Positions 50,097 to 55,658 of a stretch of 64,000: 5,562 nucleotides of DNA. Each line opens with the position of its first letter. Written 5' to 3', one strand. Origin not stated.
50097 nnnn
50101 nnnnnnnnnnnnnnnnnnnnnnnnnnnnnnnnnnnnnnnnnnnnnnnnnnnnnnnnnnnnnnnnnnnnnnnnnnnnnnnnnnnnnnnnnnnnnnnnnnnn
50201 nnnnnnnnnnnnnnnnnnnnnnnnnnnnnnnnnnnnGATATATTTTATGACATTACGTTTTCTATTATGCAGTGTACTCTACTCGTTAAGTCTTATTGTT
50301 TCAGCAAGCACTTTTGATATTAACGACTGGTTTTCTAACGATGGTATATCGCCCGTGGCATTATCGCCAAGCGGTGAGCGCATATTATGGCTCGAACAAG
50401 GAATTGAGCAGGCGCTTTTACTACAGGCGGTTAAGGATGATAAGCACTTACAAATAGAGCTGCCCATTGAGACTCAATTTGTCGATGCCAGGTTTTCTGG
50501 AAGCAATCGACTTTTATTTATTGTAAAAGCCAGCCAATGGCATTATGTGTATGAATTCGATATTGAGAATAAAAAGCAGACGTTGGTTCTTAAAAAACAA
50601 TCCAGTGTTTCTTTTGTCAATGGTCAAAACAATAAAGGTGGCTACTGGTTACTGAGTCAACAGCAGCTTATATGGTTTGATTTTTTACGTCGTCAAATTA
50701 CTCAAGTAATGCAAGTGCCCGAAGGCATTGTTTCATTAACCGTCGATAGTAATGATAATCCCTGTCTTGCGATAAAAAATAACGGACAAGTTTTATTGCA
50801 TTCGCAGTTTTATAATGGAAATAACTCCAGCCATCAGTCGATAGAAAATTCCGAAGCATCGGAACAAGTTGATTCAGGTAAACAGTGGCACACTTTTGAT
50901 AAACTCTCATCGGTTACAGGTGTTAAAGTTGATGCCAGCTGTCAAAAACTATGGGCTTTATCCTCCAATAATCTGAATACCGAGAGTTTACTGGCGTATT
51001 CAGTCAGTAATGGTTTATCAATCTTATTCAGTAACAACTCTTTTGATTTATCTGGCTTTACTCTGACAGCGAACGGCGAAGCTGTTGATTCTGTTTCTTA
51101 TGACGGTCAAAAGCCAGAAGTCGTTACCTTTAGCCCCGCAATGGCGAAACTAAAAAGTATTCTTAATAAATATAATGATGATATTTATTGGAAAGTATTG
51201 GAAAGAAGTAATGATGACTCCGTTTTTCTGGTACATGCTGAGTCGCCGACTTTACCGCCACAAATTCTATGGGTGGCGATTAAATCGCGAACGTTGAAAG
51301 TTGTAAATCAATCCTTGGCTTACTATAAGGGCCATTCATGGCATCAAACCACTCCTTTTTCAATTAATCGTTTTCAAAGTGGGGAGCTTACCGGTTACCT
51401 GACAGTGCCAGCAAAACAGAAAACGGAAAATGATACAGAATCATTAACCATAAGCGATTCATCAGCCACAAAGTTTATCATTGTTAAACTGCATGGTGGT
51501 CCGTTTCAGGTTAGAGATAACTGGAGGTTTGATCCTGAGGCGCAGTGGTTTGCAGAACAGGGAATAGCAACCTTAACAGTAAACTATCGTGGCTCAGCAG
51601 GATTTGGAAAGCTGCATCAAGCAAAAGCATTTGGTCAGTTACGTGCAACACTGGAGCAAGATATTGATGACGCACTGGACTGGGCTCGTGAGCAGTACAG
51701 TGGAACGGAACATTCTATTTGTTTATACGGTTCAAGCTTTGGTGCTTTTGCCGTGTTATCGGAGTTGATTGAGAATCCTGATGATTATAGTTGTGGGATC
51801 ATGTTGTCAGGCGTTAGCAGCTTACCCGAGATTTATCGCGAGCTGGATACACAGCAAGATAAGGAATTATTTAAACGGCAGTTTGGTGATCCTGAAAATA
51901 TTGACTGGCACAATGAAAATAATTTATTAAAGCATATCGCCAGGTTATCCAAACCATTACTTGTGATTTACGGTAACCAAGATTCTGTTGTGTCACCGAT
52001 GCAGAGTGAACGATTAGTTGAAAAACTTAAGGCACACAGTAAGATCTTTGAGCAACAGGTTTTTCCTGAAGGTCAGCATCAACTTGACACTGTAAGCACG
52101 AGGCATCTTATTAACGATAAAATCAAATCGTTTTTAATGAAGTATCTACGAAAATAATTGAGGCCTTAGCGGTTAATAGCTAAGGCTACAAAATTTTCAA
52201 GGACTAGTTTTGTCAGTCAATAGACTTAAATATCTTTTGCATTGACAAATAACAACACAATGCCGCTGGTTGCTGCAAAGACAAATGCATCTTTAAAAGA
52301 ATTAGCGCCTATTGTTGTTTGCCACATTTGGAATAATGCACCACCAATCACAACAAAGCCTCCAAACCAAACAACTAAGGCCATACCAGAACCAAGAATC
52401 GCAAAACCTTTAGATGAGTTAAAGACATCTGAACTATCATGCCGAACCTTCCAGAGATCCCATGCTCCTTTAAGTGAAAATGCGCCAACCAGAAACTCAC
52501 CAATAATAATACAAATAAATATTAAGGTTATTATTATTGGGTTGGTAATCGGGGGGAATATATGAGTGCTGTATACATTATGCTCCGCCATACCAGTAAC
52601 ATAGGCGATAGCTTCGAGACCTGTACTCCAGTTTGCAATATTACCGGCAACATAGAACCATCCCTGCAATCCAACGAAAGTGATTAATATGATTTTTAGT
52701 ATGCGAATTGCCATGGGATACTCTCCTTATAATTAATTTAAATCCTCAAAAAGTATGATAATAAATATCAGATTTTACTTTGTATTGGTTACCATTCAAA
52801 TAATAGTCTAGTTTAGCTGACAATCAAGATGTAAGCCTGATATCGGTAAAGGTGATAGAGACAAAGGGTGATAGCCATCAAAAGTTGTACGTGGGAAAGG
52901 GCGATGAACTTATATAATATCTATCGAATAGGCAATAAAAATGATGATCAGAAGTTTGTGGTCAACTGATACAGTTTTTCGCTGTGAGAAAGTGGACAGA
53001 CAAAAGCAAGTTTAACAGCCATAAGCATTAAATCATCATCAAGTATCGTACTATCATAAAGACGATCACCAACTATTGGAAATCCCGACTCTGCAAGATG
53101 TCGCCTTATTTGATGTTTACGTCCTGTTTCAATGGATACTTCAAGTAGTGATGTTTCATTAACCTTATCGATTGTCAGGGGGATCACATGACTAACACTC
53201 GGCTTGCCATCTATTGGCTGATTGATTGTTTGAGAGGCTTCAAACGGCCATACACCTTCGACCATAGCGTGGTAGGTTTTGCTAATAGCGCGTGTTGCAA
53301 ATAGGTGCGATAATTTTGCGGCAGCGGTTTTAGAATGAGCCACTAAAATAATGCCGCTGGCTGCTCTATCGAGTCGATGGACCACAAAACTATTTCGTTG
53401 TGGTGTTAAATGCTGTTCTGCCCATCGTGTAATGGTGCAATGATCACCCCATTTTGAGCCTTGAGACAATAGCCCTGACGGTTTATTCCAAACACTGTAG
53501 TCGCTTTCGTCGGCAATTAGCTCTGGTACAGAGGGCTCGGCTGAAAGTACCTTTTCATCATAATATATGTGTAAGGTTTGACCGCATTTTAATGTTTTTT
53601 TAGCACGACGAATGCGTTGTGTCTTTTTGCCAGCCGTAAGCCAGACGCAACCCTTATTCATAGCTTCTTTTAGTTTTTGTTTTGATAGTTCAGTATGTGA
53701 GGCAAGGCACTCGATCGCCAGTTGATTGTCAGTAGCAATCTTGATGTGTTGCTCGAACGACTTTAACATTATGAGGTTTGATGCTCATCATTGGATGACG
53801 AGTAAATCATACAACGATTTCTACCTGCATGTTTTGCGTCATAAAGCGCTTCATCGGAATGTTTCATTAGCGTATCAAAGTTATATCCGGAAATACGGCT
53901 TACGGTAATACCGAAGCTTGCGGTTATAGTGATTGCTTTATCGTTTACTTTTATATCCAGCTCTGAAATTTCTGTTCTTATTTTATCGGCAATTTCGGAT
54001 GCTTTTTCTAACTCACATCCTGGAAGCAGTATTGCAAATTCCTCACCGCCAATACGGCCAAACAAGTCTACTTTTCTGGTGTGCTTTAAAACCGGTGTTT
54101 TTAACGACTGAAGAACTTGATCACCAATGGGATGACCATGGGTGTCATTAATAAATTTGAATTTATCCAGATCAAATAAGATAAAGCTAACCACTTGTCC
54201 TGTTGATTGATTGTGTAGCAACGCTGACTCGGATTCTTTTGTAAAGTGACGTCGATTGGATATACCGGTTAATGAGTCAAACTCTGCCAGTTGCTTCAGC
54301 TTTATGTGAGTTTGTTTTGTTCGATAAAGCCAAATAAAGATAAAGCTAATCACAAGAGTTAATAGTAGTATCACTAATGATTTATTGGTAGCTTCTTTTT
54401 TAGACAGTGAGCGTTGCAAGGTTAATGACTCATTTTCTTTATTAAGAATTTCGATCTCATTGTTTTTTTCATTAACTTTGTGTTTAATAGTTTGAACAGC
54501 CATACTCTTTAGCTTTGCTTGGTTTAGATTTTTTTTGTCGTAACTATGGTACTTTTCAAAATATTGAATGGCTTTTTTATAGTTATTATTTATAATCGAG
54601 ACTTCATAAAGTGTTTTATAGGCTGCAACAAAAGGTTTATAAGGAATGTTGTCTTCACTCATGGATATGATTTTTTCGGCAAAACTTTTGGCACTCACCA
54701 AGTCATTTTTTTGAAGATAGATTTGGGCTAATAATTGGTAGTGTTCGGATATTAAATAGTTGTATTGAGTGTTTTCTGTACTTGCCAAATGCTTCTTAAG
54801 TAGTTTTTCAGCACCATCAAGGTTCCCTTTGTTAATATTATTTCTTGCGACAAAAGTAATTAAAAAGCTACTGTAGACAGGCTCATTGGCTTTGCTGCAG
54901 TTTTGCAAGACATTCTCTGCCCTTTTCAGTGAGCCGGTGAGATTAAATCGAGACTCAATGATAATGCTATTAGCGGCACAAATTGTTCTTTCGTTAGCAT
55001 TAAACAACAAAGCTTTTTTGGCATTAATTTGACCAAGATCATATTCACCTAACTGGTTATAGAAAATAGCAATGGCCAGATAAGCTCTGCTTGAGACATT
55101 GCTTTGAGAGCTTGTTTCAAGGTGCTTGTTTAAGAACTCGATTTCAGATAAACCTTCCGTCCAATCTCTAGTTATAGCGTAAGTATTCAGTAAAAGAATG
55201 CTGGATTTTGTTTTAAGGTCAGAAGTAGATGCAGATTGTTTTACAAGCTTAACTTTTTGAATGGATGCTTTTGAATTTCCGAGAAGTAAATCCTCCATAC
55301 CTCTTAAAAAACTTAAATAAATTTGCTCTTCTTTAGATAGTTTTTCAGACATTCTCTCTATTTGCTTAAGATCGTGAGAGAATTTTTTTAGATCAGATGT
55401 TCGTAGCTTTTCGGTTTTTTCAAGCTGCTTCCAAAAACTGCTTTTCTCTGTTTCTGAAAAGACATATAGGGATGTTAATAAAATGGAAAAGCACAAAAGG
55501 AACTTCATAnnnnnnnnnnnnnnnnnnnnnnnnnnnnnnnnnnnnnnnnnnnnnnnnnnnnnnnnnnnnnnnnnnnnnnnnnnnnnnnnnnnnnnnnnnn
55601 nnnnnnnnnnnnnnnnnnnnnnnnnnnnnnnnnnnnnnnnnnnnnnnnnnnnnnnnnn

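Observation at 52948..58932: Tight six-gene operon: GNAT, divergent TP-methylase-fold protein, 82-aa acidic EEPQ-repeat protein, two tandem TPR-GGDEF cyclases, RluA-family pseudouridine synthase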

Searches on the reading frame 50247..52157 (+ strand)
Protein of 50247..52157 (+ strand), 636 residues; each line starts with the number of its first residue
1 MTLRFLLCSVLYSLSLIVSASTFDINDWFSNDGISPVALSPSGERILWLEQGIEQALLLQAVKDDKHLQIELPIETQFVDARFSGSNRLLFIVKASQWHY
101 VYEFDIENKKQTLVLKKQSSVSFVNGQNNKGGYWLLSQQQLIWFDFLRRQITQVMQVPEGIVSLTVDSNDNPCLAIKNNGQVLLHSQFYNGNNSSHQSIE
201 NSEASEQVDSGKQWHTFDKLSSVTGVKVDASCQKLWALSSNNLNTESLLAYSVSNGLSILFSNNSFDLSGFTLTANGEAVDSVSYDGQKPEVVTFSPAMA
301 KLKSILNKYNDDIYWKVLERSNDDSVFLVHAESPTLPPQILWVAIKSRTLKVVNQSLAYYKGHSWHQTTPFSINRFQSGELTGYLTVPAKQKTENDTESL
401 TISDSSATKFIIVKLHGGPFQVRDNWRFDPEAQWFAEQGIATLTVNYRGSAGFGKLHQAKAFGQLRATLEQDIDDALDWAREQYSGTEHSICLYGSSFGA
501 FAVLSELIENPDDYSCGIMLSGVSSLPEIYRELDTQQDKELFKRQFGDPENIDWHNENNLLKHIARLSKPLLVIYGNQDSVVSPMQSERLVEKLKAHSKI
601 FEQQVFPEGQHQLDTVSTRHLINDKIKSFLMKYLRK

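Call 3: search_protein_families(library=pfam, proteins=[window:50247-52157:+], max_evalue=0.01)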
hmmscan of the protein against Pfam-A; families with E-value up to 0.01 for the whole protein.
window:50247-52157:+ (636 aa): 8 families
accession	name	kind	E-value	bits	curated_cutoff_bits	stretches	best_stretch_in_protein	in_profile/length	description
PF00326.27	Peptidase_S9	-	6.8e-25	88.3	22.6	1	426-635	1-211/213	Prolyl oligopeptidase family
PF12146.15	Hydrolase_4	-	3.6e-13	49.8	27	2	424-522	16-108/239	Serine aminopeptidase, S33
PF02129.25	Peptidase_S15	-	1.2e-09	38.7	23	1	430-532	41-139/262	X-Pro dipeptidyl-peptidase (S15 family)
PF20434.5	BD-FAE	-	8.9e-09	35.6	26.8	1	409-594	13-215/215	BD-FAE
PF01738.24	DLH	-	0.00086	19.4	21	0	561-611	136-186/217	Dienelactone hydrolase family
PF03959.19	FSH1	-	0.001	19.2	21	1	506-601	120-193/211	Serine hydrolase (FSH1)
PF00561.26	Abhydrolase_1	-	0.0014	18.8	25.8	0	561-600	192-228/245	alpha/beta hydrolase fold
PF02230.22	Abhydrolase_2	-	0.0016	18.7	23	0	569-620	157-208/217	Phospholipase/Carboxylesterase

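Call 7: search_protein_families(library=ncbifam, proteins=[window:50247-52157:+], max_evalue=0.01)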
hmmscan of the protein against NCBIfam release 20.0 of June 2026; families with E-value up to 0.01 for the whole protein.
window:50247-52157:+ (636 aa): 6 families
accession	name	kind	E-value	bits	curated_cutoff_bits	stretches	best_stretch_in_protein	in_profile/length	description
NF047920.1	lactonase_UilS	equivalog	1.2e-10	41.6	400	1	401-511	16-120/285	UilS family quorum-quenching N-acyl-homoserine lactonase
NF053518.1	DipepPtdsDpp5Prph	equivalog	2.5e-05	23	900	1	415-634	431-654/655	dipeptidyl-peptidase Dpp5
NF007857.0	PRK10566.1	equivalog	0.00019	21.3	201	1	487-598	105-216/249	esterase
NF050058.1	e_dPHAscl_type1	hypoth_equivalog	0.00027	20.5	150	1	473-602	88-212/276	extracellular catalytic domain type 1 short-chain-length polyhydroxyalkanoate depolymerase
NF045948.1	ProImpepThrmp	equivalog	0.00047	19.7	500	1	408-535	24-141/291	proline iminopeptidase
NF011457.0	PRK14875.1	equivalog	0.0075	15.3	307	0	557-597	304-344/372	acetoin dehydrogenase dihydrolipoyllysine-residue acetyltransferase subunit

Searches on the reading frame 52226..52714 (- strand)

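Call 3: search_protein_families(library=pfam, proteins=[window:52226-52714:-], max_evalue=0.01)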
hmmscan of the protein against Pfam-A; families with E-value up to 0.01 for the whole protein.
window:52226-52714:- (162 aa): 1 family
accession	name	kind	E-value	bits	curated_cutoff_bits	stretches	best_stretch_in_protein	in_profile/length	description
PF09933.14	DUF2165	-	6.7e-28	98.1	24.9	1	4-158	2-155/157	Predicted small integral membrane protein (DUF2165)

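Call 7: search_protein_families(library=ncbifam, proteins=[window:52226-52714:-], max_evalue=0.01)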
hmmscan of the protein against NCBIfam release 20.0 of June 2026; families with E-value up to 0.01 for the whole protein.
window:52226-52714:- (162 aa): 1 family
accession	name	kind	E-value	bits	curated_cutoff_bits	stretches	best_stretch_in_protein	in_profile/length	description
NF007250.0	PRK09697.1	equivalog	0.0066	16.4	180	0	47-96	19-66/139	putative general secretion pathway protein GspB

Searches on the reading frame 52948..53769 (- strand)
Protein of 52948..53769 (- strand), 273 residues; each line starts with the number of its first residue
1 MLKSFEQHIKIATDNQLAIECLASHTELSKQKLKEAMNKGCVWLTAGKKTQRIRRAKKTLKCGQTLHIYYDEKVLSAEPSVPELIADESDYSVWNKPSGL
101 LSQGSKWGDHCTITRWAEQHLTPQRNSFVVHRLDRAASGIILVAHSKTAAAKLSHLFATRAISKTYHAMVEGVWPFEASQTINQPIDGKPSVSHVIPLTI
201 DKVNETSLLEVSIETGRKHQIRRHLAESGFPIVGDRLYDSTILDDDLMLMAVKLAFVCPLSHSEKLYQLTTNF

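Call 3: search_protein_families(library=pfam, proteins=[window:52948-53769:-], max_evalue=0.01)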
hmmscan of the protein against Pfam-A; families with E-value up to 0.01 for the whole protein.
window:52948-53769:- (273 aa): 1 family
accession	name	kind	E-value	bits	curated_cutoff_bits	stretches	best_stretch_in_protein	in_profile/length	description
PF00849.27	PseudoU_synth_2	-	1.5e-31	110.1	26.8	1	90-226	1-151/152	RNA pseudouridylate synthase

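Call 7: search_protein_families(library=ncbifam, proteins=[window:52948-53769:-], max_evalue=0.01)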
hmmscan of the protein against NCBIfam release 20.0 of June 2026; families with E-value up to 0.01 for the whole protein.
window:52948-53769:- (273 aa): 9 families
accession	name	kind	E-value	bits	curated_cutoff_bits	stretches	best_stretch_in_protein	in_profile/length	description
TIGR00005.1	rluA_subfam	subfamily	8.7e-38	130.3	192.7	1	20-240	10-245/298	RluA family pseudouridine synthase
NF008321.0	PRK11112.1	equivalog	9.5e-23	80.8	328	2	93-173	13-93/257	tRNA pseudouridine(65) synthase TruC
TIGR01621.1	RluA-like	hypoth_equivalog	1.3e-19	70.4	222.3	2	85-170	5-87/217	TIGR01621 family pseudouridine synthase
NF007543.0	PRK10158.1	equivalog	4.9e-17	62.3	286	2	88-185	20-114/219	bifunctional tRNA pseudouridine(32) synthase/23S rRNA pseudouridine(746) synthase RluA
NF008249.0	PRK11025.1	equivalog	1.2e-15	57.2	378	1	89-256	99-279/317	23S rRNA pseudouridine(955/2504/2580) synthase RluC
NF008385.0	PRK11180.1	equivalog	4.3e-15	55.9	351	1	26-239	29-254/325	23S rRNA pseudouridine(1911/1915/1917) synthase RluD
TIGR00093.1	TIGR00093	subfamily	1.5e-12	47.6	109.3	1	95-233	1-136/161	pseudouridine synthase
NF008487.1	PRK11394.1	equivalog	3.4e-05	23.5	284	0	115-233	49-181/206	23S rRNA pseudouridine(2457) synthase RluE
NF008097.0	PRK10839.1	equivalog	0.00048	19.8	275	1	88-234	59-199/232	16S rRNA pseudouridine(516) synthase RsuA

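Call 65: search_solved_structures(query=window:52948-53769:-, max_evalue=0.00001)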
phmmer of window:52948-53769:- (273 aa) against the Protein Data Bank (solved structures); distinct sequences matched with E-value up to 0.00001: 10.
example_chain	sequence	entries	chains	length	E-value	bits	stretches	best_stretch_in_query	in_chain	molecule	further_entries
11wx_A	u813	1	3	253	2.3e-15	60.3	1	72-240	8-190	Pseudouridine synthase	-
2i82_A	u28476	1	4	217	5.2e-15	59.1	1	87-241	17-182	Ribosomal large subunit pseudouridine synthase A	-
1v9f_A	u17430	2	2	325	5.2e-12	49.3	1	78-239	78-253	Ribosomal large subunit pseudouridine synthase D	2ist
7bl5_7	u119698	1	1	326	5.3e-12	49.2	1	80-239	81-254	Ribosomal large subunit pseudouridine synthase D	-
1prz_A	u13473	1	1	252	5.3e-12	49.2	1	83-239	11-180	Ribosomal large subunit pseudouridine synthase D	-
1qyu_A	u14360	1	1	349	6.2e-12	49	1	77-239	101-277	Ribosomal large subunit pseudouridine synthase D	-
1xpi_A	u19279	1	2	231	2.8e-11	46.8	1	85-245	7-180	Ribosomal large subunit pseudouridine synthase C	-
1v9k_A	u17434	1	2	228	4.2e-11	46.3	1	88-245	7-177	Ribosomal large subunit pseudouridine synthase C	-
5uba_A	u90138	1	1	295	5.4e-07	32.8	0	69-188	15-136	RNA pseudouridylate synthase domain-containing protein 4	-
5vbb_A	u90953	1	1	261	9.2e-07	32.1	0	208-246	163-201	RNA pseudouridylate synthase domain-containing protein 1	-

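Call 67: find_related_loci(query=A6, collection=metagenome_contigs, flank=8000)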
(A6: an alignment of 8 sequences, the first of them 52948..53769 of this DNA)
Query A6 (273 aa) in metagenome_contigs; peptide patterns used: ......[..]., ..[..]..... (x = any residue, [..] = any of these).
600 stretches matched a pattern (row limit reached: there are more); 569 encode a relative of the query (tblastn E <= 1e-3); the best 80 are kept; 80 distinct loci.
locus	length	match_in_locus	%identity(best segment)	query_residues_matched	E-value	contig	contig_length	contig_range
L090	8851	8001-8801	60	2-269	8e-105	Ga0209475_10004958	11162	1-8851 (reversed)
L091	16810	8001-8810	59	5-269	1e-101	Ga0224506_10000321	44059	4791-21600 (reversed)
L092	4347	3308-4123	57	5-272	3e-102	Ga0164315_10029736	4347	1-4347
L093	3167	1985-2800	57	5-272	7e-103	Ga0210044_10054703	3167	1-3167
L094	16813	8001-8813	57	5-271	2e-100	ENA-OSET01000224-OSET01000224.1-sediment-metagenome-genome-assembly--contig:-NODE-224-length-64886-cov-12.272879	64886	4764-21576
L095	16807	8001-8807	58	5-269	9e-101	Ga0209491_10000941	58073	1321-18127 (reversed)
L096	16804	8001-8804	56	5-269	2e-100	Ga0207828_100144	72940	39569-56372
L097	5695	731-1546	56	4-273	2e-100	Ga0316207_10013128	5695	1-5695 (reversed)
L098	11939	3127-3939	56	5-271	1e-100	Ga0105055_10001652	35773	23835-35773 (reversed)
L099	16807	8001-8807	58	5-269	2e-100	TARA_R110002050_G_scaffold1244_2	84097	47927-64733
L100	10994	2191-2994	58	4-269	1e-99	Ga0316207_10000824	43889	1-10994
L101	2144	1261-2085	56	2-272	1e-104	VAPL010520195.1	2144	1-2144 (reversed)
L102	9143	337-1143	56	5-269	6e-100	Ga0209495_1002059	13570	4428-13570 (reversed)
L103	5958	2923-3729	57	5-269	9e-100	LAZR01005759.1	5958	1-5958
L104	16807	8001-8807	57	5-269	6e-100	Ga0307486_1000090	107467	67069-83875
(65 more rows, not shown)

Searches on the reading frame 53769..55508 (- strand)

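Call 3: search_protein_families(library=pfam, proteins=[window:53769-55508:-], max_evalue=0.01)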
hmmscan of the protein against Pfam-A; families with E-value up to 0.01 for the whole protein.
window:53769-55508:- (579 aa): 6 families
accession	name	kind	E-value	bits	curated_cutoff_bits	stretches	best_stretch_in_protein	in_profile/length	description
PF00990.26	GGDEF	-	1.6e-44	152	23.8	1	408-565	1-161/161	Diguanylate cyclase, GGDEF domain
PF13181.12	TPR_8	-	4.7e-06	26.8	25.7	0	257-287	4-34/34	Tetratricopeptide repeat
PF14559.12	TPR_19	-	1.4e-05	25.8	25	0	221-253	32-65/68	Tetratricopeptide repeat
PF13424.12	TPR_12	-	1.9e-05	25.2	30.1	0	226-285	15-76/77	Tetratricopeptide repeat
PF17874.7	TPR_MalT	-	0.00066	19.5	45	1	189-320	55-187/336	MalT-like TPR region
PF07719.23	TPR_2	-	0.0072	16.8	27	0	307-327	14-34/34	Tetratricopeptide repeat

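Call 7: search_protein_families(library=ncbifam, proteins=[window:53769-55508:-], max_evalue=0.01)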
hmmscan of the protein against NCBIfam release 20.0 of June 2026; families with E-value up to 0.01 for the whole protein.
window:53769-55508:- (579 aa): 22 families
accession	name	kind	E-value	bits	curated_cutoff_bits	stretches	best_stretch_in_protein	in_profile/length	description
NF038266.1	diguan_SiaD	equivalog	9.4e-46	156.2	290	1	399-566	85-252/252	biofilm regulation diguanylate cyclase SiaD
NF007380.0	PRK09894.1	equivalog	2.3e-45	155.2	256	1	404-574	125-292/296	diguanylate cyclase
TIGR00254.1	GGDEF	domain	1.4e-42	145.3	37.4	1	405-567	2-165/168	diguanylate cyclase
NF007135.0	PRK09581.1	equivalog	3.5e-41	141.5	474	1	406-567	290-453/457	PleD family two-component system response regulator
NF007298.0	PRK09776.1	equivalog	9.8e-40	136.3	1135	1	403-575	679-851/1111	diguanylate cyclase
NF047654.1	DiguCycDgcRLepto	equivalog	2.1e-35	122.1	500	1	395-566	120-293/295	diguanylate cyclase DgcR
NF007423.1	PRK09966.1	equivalog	3.1e-34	118.5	325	1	395-559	226-390/390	diguanylate cyclase DgcN/YfiN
NF011955.1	PRK15426.1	equivalog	5.1e-34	117.3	408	1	385-569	373-561/564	cellulose biosynthesis regulator diguanylate cyclase DgcQ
NF041606.1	dguan_cyc_DgcA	equivalog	1.1e-32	113.3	370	1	429-568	199-338/340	diguanylate cyclase DgcA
NF045675.1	PhdiestaseDibA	equivalog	1.6e-32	112.7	980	1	396-572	191-367/623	phosphodiesterase DibA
NF051473.1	DigCycDgcsShew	equivalog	2.6e-32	112.4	400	1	355-566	86-288/291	diguanylate cyclase DgcS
NF040885.1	diguan_DgcJ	equivalog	8.7e-27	94.1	500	1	377-564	309-491/493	diguanylate cyclase DgcJ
NF007474.0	PRK10060.1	equivalog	7.9e-26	90.4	782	1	398-572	227-398/663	cyclic di-GMP phosphodiesterase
NF007599.0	PRK10245.1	equivalog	1e-24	86.8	402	1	381-567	178-368/371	diguanylate cyclase AdrA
NF050064.1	BlResRespRegCbrR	equivalog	8.8e-24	84.2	600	1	397-567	243-412/415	bile resistance response regulator CbrR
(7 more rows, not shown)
